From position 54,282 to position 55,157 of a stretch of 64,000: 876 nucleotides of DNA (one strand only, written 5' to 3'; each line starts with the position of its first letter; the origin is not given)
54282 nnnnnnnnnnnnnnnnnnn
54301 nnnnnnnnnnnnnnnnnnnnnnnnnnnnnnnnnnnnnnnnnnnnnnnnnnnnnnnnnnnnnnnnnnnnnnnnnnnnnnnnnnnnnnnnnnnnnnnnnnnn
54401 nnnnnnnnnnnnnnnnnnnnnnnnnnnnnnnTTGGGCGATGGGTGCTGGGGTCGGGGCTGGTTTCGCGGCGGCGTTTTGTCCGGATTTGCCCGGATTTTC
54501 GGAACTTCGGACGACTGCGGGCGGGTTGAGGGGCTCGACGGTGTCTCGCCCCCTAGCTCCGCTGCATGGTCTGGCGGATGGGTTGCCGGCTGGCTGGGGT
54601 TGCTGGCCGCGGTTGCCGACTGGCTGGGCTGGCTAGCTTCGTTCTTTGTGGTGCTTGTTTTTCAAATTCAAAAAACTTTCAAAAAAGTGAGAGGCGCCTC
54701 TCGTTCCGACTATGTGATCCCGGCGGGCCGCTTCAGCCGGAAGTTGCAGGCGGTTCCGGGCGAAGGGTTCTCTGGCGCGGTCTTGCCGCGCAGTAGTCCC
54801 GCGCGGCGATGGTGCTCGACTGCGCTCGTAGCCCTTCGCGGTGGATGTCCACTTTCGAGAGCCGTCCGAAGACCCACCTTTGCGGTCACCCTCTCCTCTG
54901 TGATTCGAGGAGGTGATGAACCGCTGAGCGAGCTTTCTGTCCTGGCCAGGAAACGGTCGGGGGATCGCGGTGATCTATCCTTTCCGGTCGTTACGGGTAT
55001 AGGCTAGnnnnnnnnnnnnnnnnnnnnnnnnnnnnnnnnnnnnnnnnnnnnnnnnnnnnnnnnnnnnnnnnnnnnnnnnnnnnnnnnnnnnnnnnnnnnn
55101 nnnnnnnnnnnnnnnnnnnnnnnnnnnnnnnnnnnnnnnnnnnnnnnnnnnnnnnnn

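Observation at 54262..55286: ~1-kb ORF-free, strand-skewed region with a central structured-looking segment ending in a terminator-like element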

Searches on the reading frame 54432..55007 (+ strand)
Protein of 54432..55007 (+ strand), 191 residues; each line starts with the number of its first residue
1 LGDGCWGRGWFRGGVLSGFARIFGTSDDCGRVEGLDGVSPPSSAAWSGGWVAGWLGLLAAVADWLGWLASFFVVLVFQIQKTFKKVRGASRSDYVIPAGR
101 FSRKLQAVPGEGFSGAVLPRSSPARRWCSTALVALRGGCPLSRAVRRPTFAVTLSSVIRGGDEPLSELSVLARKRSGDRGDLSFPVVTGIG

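Call 42: search_protein_families(library=pfam, max_evalue=1, proteins=[window:54432-55004:+])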
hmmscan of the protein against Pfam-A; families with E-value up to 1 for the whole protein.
seq(191 aa): 0 families

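Call 50: find_homologous_proteins(query=window:54432-55004:+, max_evalue=1)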
Query seq(191 aa) (191 aa): 30 proteins with E <= 1 among 2191 candidates.
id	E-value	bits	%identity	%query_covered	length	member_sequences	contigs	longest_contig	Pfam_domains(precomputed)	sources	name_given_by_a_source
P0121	2.8e-66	241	75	89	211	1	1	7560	-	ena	-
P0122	9.6e-63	230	78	85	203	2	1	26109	-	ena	-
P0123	4.9e-62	227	87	67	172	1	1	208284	-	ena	-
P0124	2.7e-61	225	70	93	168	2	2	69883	-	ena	-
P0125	4.3e-61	224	73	90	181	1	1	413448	-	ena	-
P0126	4.0e-60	221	65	99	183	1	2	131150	-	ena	-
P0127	1.4e-56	209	66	95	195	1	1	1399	-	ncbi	-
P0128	2.0e-55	206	75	76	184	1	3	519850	-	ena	-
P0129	6.8e-54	201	92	57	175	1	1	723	-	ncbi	-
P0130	7.1e-53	197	89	57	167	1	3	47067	-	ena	-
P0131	7.3e-53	197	77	67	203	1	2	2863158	-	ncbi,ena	-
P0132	1.9e-52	196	74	79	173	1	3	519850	-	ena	-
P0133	7.6e-52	194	73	76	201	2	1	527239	-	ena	-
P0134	2.3e-49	186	65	85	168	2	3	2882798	-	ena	-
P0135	5.2e-48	182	70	79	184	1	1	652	-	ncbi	-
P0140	3.1e-32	130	72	53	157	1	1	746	-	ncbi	-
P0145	3.7e-24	104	60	58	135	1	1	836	-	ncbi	-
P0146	4.2e-23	100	75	40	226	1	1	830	-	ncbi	-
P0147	1.4e-22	98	65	52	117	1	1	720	-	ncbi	-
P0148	8.2e-20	89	46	95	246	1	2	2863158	-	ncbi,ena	-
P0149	7.2e-7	47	53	38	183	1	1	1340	-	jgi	-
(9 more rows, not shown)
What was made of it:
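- Gene callers have called the plus-strand ORF in other assemblies (call 50).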

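Call 52: find_encoding_contigs(protein=P0131, flank=6000, max_places=4)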
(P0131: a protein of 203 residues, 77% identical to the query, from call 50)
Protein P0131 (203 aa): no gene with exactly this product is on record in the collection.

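Call 53: find_encoding_contigs(protein=P0148, flank=6000, max_places=4)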
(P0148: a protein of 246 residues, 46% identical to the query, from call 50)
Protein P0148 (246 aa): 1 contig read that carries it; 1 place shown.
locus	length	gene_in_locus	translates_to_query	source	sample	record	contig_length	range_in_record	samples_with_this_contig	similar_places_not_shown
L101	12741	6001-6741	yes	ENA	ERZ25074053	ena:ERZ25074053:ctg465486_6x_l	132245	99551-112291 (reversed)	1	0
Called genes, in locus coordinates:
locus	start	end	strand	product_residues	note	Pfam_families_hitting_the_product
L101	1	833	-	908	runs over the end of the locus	PF07635:PSCyt1, PF13442:Cytochrome_CBB3 (faint), PF07583:PSCyt2, PF07587:PSD1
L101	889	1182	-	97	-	PF12762:DDE_Tnp_IS1595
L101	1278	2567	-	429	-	PF00872:Transposase_mut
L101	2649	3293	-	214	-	PF12760:Zn_ribbon_IS1595, PF12762:DDE_Tnp_IS1595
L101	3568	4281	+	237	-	PF02679:ComA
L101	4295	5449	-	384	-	PF01408:GFO_IDH_MocA, PF22725:GFO_IDH_MocA_C3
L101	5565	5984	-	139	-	-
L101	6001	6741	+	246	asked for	-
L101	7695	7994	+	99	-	PF04365:BrnT_toxin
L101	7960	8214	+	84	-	PF14384:BrnA_antitoxin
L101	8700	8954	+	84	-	PF13560:HTH_31, PF01381:HTH_3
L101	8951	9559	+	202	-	PF02923:BamHI, PF09195:Endonuc-BglII (weak)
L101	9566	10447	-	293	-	PF01555:N6_N4_Mtase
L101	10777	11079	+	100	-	-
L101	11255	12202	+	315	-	PF12760:Zn_ribbon_IS1595, PF12762:DDE_Tnp_IS1595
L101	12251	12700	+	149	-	-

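Call 54: find_encoding_contigs(protein=P0128, flank=6000, max_places=4)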
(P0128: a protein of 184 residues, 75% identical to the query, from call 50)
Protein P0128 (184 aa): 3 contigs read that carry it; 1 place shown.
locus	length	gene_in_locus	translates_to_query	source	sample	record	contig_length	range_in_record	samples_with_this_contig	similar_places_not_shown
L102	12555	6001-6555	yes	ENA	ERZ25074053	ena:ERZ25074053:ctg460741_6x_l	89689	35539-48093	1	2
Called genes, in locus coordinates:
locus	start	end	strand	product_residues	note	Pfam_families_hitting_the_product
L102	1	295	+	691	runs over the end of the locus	PF02092:tRNA_synt_2f, PF05746:DALR_1 (weak)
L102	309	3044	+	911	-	PF01326:PPDK_N, PF00391:PEP-utilizers, PF02896:PEP-utilizers_C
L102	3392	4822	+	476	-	PF13400:Tad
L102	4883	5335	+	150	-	PF07811:TadE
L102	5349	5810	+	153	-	PF07811:TadE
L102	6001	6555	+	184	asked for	-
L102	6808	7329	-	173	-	-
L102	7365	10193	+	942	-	PF00069:Pkinase, PF01636:APH (faint), PF07714:PK_Tyr_Ser-Thr, PF07676:PD40 (faint), PF26550:Tricorn_2nd (faint), PF26549:Tricorn_N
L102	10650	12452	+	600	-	PF00069:Pkinase, PF07714:PK_Tyr_Ser-Thr, PF13174:TPR_6 (faint), PF14559:TPR_19 (weak), PF07719:TPR_2 (weak), PF13414:TPR_11, PF13432:TPR_16 (weak), PF14559:TPR_19, +8 more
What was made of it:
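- Independence from neighbours: the upstream genes are divergent in L101 and L102 (calls 53, 54).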

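Call 56: find_encoding_contigs(protein=P0134, flank=5000, max_places=10)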
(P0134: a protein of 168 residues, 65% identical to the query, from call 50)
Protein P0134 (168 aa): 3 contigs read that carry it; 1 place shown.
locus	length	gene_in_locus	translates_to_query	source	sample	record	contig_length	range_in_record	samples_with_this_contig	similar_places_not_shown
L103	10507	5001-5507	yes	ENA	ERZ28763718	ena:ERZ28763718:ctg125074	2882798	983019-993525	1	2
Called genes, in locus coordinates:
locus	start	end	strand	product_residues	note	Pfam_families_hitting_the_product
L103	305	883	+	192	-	-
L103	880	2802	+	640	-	PF00394:Cu-oxidase (weak)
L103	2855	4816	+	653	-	PF21167:DUF6851, PF22778:VCPO_2nd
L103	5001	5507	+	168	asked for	-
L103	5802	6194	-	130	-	-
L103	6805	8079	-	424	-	-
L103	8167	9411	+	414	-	-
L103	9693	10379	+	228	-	-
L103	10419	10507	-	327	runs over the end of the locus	PF03279:Lip_A_acyltrans (weak)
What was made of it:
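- In 2 of 6 copies (L102, L103) the downstream gene is convergent (calls 54, 56).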

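Call 57: find_encoding_contigs(protein=P0126, flank=5000, max_places=10)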
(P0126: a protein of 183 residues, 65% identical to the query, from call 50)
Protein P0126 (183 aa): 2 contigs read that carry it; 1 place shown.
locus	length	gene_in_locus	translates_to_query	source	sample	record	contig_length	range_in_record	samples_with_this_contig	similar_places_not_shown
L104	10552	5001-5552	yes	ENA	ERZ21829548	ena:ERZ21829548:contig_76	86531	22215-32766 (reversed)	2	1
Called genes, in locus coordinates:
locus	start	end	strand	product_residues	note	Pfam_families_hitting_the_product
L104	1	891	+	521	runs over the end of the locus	PF00140:Sigma70_r1_2, PF04542:Sigma70_r2, PF04539:Sigma70_r3, PF04545:Sigma70_r4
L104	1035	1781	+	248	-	PF00535:Glycos_transf_2, PF13641:Glyco_tranf_2_3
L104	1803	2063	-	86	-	-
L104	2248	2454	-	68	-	-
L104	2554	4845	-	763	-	PF12228:DUF3604 (faint)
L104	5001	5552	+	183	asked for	-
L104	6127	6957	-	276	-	-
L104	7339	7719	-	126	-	PF01609:DDE_Tnp_1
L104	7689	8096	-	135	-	PF13340:DUF4096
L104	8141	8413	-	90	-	-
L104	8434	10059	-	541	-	-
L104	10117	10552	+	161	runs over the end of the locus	-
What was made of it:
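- No target-site duplication was seen, and no transposase or recombinase is consistently nearby (calls 53, 54, 56, 57).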

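Call 68: list_cluster_members(proteins=[P0127, P0129, P0131, P0135, P0140, P0145, P0146, P0147, P0148, P0149])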
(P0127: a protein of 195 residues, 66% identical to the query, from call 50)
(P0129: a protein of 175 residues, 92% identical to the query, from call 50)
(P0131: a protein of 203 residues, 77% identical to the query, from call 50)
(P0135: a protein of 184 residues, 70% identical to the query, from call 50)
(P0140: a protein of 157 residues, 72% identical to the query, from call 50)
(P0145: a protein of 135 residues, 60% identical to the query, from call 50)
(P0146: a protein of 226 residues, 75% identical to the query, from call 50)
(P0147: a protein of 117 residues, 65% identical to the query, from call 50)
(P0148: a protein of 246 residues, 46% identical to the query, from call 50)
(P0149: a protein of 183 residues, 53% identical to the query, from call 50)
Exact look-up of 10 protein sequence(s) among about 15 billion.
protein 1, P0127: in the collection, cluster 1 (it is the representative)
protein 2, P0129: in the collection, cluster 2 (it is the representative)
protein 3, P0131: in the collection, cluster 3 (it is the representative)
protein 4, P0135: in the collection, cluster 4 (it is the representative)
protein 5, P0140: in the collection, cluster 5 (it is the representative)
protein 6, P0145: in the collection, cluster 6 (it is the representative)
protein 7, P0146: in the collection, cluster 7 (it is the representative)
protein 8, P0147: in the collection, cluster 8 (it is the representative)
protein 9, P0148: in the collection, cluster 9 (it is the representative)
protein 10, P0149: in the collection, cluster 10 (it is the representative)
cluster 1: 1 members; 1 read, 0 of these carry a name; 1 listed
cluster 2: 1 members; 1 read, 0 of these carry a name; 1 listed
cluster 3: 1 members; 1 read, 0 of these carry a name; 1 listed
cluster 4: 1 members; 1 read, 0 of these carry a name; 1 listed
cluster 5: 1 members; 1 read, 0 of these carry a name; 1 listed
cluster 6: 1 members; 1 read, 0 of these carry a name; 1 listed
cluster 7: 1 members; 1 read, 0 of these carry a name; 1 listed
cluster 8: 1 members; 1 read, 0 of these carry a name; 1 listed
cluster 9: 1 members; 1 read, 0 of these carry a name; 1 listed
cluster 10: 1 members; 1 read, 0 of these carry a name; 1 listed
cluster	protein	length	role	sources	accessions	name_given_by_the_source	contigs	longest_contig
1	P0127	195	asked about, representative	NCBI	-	-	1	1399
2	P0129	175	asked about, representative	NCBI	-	-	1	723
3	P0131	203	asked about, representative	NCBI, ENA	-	-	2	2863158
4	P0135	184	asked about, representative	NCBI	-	-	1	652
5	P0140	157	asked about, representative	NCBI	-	-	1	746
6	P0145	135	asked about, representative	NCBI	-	-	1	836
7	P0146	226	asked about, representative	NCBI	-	-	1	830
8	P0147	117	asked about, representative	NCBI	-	-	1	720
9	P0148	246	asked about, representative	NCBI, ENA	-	-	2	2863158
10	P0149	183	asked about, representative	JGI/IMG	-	-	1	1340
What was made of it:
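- Short-read assemblies hold the repeat on contigs of 650-1400 bp, as expected where repeats break an assembly (calls 50, 68).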

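Call 76: search_protein_representatives(protein=window:54432-55007:+)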
Query: 191 residues. Proteins with E-value up to 0.001 (for the whole library): 16; up to 1e-10: 9; up to 1e-30: 2. The best 16 are listed.
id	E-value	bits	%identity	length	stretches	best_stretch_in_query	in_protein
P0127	4.6e-57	209.4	74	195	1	5-191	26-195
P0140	9.9e-33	129.9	67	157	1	2-130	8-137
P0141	8.2e-30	120.4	87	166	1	122-191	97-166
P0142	6.8e-29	117.4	89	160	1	122-191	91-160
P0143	7.3e-27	110.8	68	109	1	17-125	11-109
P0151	1.1e-26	110.1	82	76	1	10-81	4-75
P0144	2.4e-25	105.8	61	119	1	1-123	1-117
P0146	1.3e-23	100.1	71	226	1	43-122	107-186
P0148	2.6e-20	89.4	49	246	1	9-191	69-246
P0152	1.3e-08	51.2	76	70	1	79-119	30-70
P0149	2.3e-07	47.1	61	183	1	7-85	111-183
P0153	2.8e-07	46.8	57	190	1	2-85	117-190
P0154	1.2e-06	44.7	83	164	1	86-120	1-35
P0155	4.3e-06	42.9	58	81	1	77-126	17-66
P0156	3.6e-05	39.9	50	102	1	11-73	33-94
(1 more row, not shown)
